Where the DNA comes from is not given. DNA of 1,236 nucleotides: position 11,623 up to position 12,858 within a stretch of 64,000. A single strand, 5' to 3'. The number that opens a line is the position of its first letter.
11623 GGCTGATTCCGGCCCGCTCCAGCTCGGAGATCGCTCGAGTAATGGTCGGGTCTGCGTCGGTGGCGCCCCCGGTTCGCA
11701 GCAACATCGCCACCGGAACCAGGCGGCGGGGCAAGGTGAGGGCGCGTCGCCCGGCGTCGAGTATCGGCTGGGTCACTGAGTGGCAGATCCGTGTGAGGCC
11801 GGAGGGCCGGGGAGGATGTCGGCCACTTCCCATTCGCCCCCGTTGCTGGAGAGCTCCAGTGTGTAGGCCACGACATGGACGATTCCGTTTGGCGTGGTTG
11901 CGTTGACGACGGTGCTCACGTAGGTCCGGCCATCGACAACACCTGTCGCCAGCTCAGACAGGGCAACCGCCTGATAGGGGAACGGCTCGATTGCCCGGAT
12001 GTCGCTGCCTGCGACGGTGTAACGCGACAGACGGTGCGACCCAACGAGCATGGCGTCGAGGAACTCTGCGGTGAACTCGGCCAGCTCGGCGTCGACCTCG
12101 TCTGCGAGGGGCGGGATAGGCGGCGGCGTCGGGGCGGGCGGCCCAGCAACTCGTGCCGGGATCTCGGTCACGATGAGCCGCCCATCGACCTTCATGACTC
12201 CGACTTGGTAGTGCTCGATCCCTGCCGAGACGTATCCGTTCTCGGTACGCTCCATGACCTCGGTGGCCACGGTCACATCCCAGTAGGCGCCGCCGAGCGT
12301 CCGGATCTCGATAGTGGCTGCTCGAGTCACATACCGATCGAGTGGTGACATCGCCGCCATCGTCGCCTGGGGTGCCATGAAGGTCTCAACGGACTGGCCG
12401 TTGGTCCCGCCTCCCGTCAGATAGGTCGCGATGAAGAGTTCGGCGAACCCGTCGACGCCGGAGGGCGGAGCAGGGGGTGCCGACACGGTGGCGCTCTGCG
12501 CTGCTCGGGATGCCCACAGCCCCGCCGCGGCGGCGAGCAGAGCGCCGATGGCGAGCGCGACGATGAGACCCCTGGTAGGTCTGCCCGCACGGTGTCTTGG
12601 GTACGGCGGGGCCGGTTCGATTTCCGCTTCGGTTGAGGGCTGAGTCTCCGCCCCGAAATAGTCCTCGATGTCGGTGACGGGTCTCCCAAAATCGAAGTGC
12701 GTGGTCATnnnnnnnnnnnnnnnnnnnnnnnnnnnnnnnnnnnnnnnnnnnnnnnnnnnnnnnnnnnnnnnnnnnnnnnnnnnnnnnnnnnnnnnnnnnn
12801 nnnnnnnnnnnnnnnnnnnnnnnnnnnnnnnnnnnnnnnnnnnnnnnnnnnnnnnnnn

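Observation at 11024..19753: Compact ESX/type VII secretion-like locus without EccB/EccD/EccE/mycosin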

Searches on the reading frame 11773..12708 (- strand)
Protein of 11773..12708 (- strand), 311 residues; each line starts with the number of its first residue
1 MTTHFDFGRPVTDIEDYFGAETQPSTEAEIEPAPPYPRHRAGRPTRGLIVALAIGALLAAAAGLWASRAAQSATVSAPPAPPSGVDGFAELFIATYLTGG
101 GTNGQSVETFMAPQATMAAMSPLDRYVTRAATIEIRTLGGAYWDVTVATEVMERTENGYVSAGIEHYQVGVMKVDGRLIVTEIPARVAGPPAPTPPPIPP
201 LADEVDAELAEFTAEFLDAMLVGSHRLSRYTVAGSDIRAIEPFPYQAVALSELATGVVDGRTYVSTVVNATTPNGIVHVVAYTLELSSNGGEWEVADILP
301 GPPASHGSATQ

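Call 12: find_homologous_proteins(query=window:11773-12708:-, max_evalue=0.001)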
Query window:11773-12708:- (311 aa): 10 proteins with E <= 0.001 among 8000 candidates.
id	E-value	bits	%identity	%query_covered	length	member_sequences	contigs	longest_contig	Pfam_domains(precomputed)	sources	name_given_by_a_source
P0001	2.2e-198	676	100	100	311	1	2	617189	PF12642.14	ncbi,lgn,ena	-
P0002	1.9e-171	588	86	100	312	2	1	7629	PF12642.14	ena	-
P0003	2.3e-163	561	85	100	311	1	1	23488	PF12642.14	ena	-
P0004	1.7e-153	529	80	99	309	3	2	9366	PF12642.14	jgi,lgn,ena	-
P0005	4.1e-144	498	76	100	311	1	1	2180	PF12642.14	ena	-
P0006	4.2e-137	475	72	100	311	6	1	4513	PF12642.14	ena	-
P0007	6.0e-135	468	70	100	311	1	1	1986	PF12642.14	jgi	jgi:hypothetical protein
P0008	5.3e-124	432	69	99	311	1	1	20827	PF12642.14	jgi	jgi:hypothetical protein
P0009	1.0e-109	385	90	65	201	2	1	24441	PF12642.14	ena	-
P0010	4.3e-78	281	48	96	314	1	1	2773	PF12642.14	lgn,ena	-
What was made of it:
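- Tried and rejected: Word-indexed homologue search with the TcpC-like protein gave only 10 close hits (call 12).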

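Call 13: find_encoding_contigs(protein=P0001, flank=10000, max_places=3)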
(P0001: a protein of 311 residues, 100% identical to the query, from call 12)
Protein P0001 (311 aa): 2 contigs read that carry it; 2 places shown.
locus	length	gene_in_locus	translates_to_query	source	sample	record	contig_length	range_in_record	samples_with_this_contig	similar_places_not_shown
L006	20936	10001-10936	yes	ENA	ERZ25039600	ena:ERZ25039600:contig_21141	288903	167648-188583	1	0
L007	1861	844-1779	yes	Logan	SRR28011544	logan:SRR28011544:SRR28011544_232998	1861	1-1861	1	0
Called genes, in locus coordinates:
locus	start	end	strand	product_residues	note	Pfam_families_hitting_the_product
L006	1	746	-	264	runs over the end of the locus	PF03807:F420_oxidored, PF14748:P5CR_dimer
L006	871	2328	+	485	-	PF07907:YibE_F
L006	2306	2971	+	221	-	-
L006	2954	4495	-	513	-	PF06259:Abhydrolase_8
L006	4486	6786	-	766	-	PF01580:FtsK_SpoIIIE, PF13191:AAA_16 (faint), PF13401:AAA_22 (weak), PF13481:AAA_25 (faint), PF13604:AAA_30 (faint), PF25199:nSTAND_NTPase5 (faint), PF01580:FtsK_SpoIIIE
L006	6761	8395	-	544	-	-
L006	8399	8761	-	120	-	-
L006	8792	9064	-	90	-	PF06013:WXG100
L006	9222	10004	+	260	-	-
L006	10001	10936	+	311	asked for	PF12642:TpcC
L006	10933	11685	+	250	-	-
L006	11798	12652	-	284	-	PF01975:SurE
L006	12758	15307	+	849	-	PF17957:Big_7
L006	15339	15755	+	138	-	PF00011:HSP20, PF17886:ArsA_HSP20 (weak)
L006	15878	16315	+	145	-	PF00583:Acetyltransf_1, PF13673:Acetyltransf_10, PF13508:Acetyltransf_7, PF08445:FR47 (weak)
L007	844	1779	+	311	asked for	PF12642:TpcC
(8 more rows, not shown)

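Call 15: find_related_loci(query=A1, collection=genome_contigs, flank=10000)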
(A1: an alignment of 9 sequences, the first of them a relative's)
Query A1 (311 aa) in genome_contigs; peptide patterns used: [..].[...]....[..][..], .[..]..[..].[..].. (x = any residue, [..] = any of these).
73 stretches matched a pattern; 9 encode a relative of the query (tblastn E <= 1e-3); 9 distinct loci.
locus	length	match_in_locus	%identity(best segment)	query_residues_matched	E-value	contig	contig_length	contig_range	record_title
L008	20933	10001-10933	84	1-311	8e-153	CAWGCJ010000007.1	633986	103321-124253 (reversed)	MAG: uncultured Acidimicrobiia bacterium isolate MFD03804.bin.2.108 genome assembly, contig: contig_6111, whole genome s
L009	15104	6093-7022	79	1-310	3e-139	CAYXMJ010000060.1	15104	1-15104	MAG TPA_asm: uncultured Acidimicrobiaceae bacterium isolate binchicken_co373_9 genome assembly, contig: NODE_909_length_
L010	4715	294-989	34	76-303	8e-34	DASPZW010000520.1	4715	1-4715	MAG TPA_asm: Actinomycetota bacterium isolate SMAG_U11629 k141_900817, whole genome shotgun sequence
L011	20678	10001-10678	33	83-302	1e-24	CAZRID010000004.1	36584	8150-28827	MAG TPA_asm: uncultured Acidimicrobiaceae bacterium isolate SRP136066_co1_206 genome assembly, contig: NODE_867_length_3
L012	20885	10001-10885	30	6-302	1e-22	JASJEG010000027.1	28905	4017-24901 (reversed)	MAG: Acidimicrobiia bacterium isolate MO_207.B6 MO_207.c_362, whole genome shotgun sequence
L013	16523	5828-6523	33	79-302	2e-20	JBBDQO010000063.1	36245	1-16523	MAG: Acidimicrobiia bacterium isolate LejiaC_64_14 Lejia_C_2688_length_36245_cov_7, whole genome shotgun sequence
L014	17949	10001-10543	37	76-259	8e-20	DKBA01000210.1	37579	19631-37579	MAG TPA_asm: Acidimicrobiia bacterium UBA6912 UBA6912_contig_212, whole genome shotgun sequence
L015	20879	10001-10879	29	7-301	2e-18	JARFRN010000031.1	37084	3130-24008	MAG: Acidimicrobiia bacterium isolate MAG_Ve_Sed_51 k141_933090, whole genome shotgun sequence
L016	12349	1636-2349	32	73-303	1e-20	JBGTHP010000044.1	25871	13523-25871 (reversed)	MAG: Acidimicrobiia bacterium isolate JTS-RE241 k141_4097906, whole genome shotgun sequence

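Call 30: search_protein_families(library=pfam, proteins=[L014:3511-5118:-, L014:9719-10702:+, L014:10449-11399:+, L014:11403-12110:-, L014:2-2128:-, L013:5588-6550:+, L013:7260-9770:+, L013:9587-11269:+, L013:11266-12471:+, L013:13262-14926:+], max_evalue=0.01)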
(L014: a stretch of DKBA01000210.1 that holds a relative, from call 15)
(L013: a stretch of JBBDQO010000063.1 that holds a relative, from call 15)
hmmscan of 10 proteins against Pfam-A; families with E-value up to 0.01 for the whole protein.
L014:3511-5118:- (535 aa): 1 family
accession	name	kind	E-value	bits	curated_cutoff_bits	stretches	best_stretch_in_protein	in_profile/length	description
PF11376.13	DUF3179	-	5.7e-56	190.5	27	1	270-475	2-203/292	Protein of unknown function (DUF3179)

L014:9719-10702:+ (327 aa): 1 family
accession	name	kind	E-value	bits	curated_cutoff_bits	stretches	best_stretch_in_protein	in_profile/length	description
PF12642.13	TpcC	-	9.3e-05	22.8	27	1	106-307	1-224/231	Conjugative transposon protein TcpC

L014:10449-11399:+ (316 aa): 1 family
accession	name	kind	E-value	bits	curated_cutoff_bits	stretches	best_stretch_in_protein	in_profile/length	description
PF11716.13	MDMPI_N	-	2.6e-07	31.9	24.2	1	141-254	3-140/140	Mycothiol maleylpyruvate isomerase N-terminal domain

L014:11403-12110:- (235 aa): 1 family
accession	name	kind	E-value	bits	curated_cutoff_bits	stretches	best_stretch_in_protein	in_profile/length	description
PF00588.24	SpoU_methylase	-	2.1e-24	86.7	29.7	1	87-223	2-142/142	SpoU rRNA Methylase family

L014:2-2128:- (709 aa): 1 family
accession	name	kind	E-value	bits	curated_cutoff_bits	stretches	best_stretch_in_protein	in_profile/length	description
PF03176.21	MMPL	-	3.2e-23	82.6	20.5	2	62-334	19-303/333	MMPL family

L013:5588-6550:+ (320 aa): 1 family
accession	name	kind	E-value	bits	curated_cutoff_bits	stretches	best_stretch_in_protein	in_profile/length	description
PF12642.13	TpcC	-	2.6e-07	31.1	27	1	169-305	87-230/231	Conjugative transposon protein TcpC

L013:7260-9770:+ (836 aa): 4 families
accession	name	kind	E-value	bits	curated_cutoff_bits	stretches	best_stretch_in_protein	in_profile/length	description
PF12846.13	AAA_10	-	5.9e-50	170.7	27.5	1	460-793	20-353/362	AAA-like domain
PF13401.12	AAA_22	-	0.00084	20.1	27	0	461-510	5-54/130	AAA domain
PF01935.23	DUF87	-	0.002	18.7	23.2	1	464-532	26-92/220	Helicase HerA, central domain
PF19044.6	P-loop_TraG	-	0.0038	16.4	25.8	1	440-539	6-103/413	TraG P-loop domain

L013:9587-11269:+ (560 aa): 0 families

L013:11266-12471:+ (401 aa): 2 families
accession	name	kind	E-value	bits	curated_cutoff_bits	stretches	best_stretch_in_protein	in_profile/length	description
PF01551.29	Peptidase_M23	-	3.5e-19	69.2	28.7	1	279-368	6-89/96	Peptidase family M23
PF13406.11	SLT_2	-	7.8e-05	22.5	24.3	1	161-200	155-194/292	Transglycosylase SLT domain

L013:13262-14926:+ (554 aa): 6 families
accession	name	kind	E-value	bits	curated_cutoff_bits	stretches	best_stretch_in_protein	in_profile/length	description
PF02534.20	T4SS-DNA_transf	-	2e-43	149.4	20.1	1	149-537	39-439/468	Type IV secretory system Conjugative DNA transfer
PF12696.13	TraG-D_C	-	3.6e-25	88.8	22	1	405-520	1-123/126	TraM recognition site of TraD and TraG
PF10412.15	TrwB_AAD_bind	-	1.4e-19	70.7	20.5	1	149-511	12-356/387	Type IV secretion-system coupling protein DNA-binding domain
PF13401.12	AAA_22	-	1.2e-05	26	27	0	385-441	65-123/130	AAA domain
PF13604.12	AAA_30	-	0.00017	21.8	27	0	148-169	13-34/191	AAA domain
PF00270.35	DEAD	-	0.0031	17.7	26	0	152-178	13-39/167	DEAD/DEAH box helicase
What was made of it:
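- L013 is a true T4SS, with VirB4-like AAA_10, an M23/SLT hydrolase and a VirD4-type coupling protein (call 30).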

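Call 39: search_solved_structures(query=A3, max_evalue=1)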
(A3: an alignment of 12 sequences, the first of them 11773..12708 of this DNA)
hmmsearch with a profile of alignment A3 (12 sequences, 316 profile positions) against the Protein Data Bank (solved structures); distinct sequences matched with E-value up to 1: 11.
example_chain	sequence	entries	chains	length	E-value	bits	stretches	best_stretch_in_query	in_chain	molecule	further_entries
3ub1_A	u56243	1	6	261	4.5e-06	29.1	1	91-308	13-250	ORF13-like protein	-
3og3_A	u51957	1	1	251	0.0047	19.2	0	218-270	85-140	Imidazole glycerol phosphate synthase subunit hisF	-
4fx7_A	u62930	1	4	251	0.009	18.3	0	218-270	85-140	Imidazole glycerol phosphate synthase subunit HisF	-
3tdn_A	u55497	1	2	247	0.065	15.5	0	218-270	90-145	FLR SYMMETRIC ALPHA-BETA TIM BARREL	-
7pkw_A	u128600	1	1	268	0.13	14.4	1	206-313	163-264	Putative transfer protein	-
8uzu_A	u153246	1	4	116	0.28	13.4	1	197-242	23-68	Group 1 truncated hemoglobin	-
4j9j_A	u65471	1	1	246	0.36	13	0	218-270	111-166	Imidazole glycerol phosphate synthase subunit HisF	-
8tls_A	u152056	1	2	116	0.36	13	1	197-239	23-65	Group 1 truncated hemoglobin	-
8ugz_A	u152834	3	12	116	0.4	12.9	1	197-238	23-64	Group 1 truncated hemoglobin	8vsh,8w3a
8s7l_A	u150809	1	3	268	0.42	12.8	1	206-313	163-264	Putative transfer protein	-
9yg7_A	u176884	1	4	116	0.65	12.2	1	198-238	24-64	Group 1 truncated hemoglobin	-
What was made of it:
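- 11773..12708 (-): TcpC/VirB8-like bitopic membrane protein (311 aa): about 45-aa cytoplasmic N-terminus with a conserved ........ motif, one TM (residues 48-66), and two predicted NTF2-like domains outside the membrane. A profile of 12 homologues hits TcpC of pCW3 (PDB 3UB1), E 4.5e-6, across both domains (call 39).
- On TcpC / VirB8-like conjugation scaffold (PF12642): The profile hits 3UB1 at E 4.5e-6 over chain residues 13-250 (call 39).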

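Call 41: search_protein_families(library=pfam, proteins=[L012:8127-8516:-, L015:8046-8435:-, L012:3985-4725:-], max_evalue=5)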
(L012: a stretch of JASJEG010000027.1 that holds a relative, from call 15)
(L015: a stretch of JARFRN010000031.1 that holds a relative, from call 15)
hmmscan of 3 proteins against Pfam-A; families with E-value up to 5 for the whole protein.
L012:8127-8516:- (130 aa): 0 families

L015:8046-8435:- (130 aa): 0 families

L012:3985-4725:- (247 aa): 1 family
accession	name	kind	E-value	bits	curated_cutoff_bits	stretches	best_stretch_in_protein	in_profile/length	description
PF06259.18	Abhydrolase_8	-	8.5e-06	26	20.5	1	186-223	1-38/178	Alpha/beta hydrolase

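Call 43: find_related_loci(query=A3, collection=metagenome_contigs, flank=9000)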
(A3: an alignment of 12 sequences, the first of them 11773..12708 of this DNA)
Query A3 (311 aa) in metagenome_contigs; peptide patterns used: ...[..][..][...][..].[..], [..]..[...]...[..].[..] (x = any residue, [..] = any of these).
384 stretches matched a pattern; 42 encode a relative of the query (tblastn E <= 1e-3); 42 distinct loci.
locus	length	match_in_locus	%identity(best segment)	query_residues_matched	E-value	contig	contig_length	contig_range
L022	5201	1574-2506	83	1-310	7e-157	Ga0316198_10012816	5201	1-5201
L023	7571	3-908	83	10-310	7e-149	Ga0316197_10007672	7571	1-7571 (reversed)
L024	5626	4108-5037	79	1-310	3e-140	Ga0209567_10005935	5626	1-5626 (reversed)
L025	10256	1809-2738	71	1-310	4e-134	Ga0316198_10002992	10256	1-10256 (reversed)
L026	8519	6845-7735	38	10-307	5e-55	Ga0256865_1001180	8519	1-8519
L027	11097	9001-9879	39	7-300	3e-45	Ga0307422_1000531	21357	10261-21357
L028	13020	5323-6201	38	7-300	4e-45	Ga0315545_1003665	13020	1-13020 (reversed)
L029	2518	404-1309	35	4-307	3e-44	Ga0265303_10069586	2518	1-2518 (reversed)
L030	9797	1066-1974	35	7-308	9e-44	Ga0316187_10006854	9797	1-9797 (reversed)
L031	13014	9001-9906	34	7-309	3e-42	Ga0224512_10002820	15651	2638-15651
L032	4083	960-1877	33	1-304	3e-39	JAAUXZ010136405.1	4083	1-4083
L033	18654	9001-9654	40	81-298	8e-39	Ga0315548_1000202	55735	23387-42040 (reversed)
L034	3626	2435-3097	39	81-301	2e-37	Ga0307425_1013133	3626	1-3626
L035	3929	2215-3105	34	7-303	4e-35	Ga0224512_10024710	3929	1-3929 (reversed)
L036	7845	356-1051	34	76-303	1e-33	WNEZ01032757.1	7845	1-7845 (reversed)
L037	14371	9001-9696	34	76-303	2e-33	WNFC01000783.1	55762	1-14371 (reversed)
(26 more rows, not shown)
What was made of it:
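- Tried and rejected: Distant relatives came from pattern scans of genome and metagenome contigs (calls 15, 43).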

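Call 58: predict_structure(alignment_id=A1)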
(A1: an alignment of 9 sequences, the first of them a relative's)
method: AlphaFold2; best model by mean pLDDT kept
length: 311 residues; sequences in the alignment: 9
mean_pLDDT: 43.9   pTM: 0.35
mean pLDDT of the five models: 43.9, 39.3, 37.2, 34.9, 33.3
residues with pLDDT >= 90: 0; 70-90: 16; 50-70: 107; < 50: 188
segments of 3 or more residues with pLDDT < 50: 1-78, 98-131, 191-205, 218-245, 256-258, 276-279, 300-311
pLDDT, mean of each block of 10 residues (from residue 1): 24 29 31 34 36 40 31 36 54 50 32 23 41 67 68 53 68 56 60 31 46 50 34 29 45 51 54 50 55 52 34 24
secondary structure, 60 per line:
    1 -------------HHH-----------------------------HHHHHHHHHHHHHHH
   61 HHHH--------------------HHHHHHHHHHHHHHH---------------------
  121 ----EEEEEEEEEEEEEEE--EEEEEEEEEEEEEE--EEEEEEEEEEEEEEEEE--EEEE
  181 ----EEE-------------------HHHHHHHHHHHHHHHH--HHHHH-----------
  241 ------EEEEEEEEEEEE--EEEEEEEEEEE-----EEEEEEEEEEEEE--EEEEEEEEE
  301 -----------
elements in order: H46-64 H85-99 E125-139 E142-155 E158-174 E177-180 E185-187 H207-222 H225-229 E247-258 E261-271 E277-289 E292-300
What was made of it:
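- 11773..12708 (-): The secondary-structure pattern is a TM helix followed by two copies of helix plus four strands, from a low-confidence model (pLDDT 44, call 58).
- On TcpC / VirB8-like conjugation scaffold (PF12642): The 3D model is low confidence, so the fold itself is not independently confirmed (call 58).
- The TcpC-like structural model is low confidence (pLDDT 44, call 58).
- Tried and rejected: The TcpC-like model from nine close homologues was poor (pLDDT 44, call 58), so no fold search was run on it.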

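Call 74: search_protein_families(library=pfam, proteins=[L037:6619-7758:+, L037:5716-6492:+, L037:9617-12823:+, L037:2115-3029:+], max_evalue=0.01)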
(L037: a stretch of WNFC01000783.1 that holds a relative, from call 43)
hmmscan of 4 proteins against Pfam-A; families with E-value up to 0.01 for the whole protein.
L037:6619-7758:+ (379 aa): 0 families

L037:5716-6492:+ (258 aa): 0 families

L037:9617-12823:+ (1068 aa): 3 families
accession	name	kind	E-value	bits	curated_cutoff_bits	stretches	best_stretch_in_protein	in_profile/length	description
PF12846.13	AAA_10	-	7.2e-55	186.9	27.5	1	709-1049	14-356/362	AAA-like domain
PF11130.14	TraC_F_IV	-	0.0011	18.5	28.1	1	524-653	248-372/375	TraC protein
PF01935.23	DUF87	-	0.0023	18.5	23.2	1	720-777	26-83/220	Helicase HerA, central domain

L037:2115-3029:+ (304 aa): 4 families
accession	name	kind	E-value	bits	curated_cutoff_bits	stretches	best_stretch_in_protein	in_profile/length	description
PF13420.13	Acetyltransf_4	-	2.3e-08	34.6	24.3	1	187-258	82-155/155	Acetyltransferase (GNAT) domain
PF00583.31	Acetyltransf_1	-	2.5e-07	31.4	20.7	1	187-237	66-116/116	Acetyltransferase (GNAT) family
PF08445.16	FR47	-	0.00011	22.6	22.1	1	187-240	28-80/86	FR47-like protein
PF13508.13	Acetyltransf_7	-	0.0069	17.2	27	0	187-238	35-83/84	Acetyltransferase (GNAT) domain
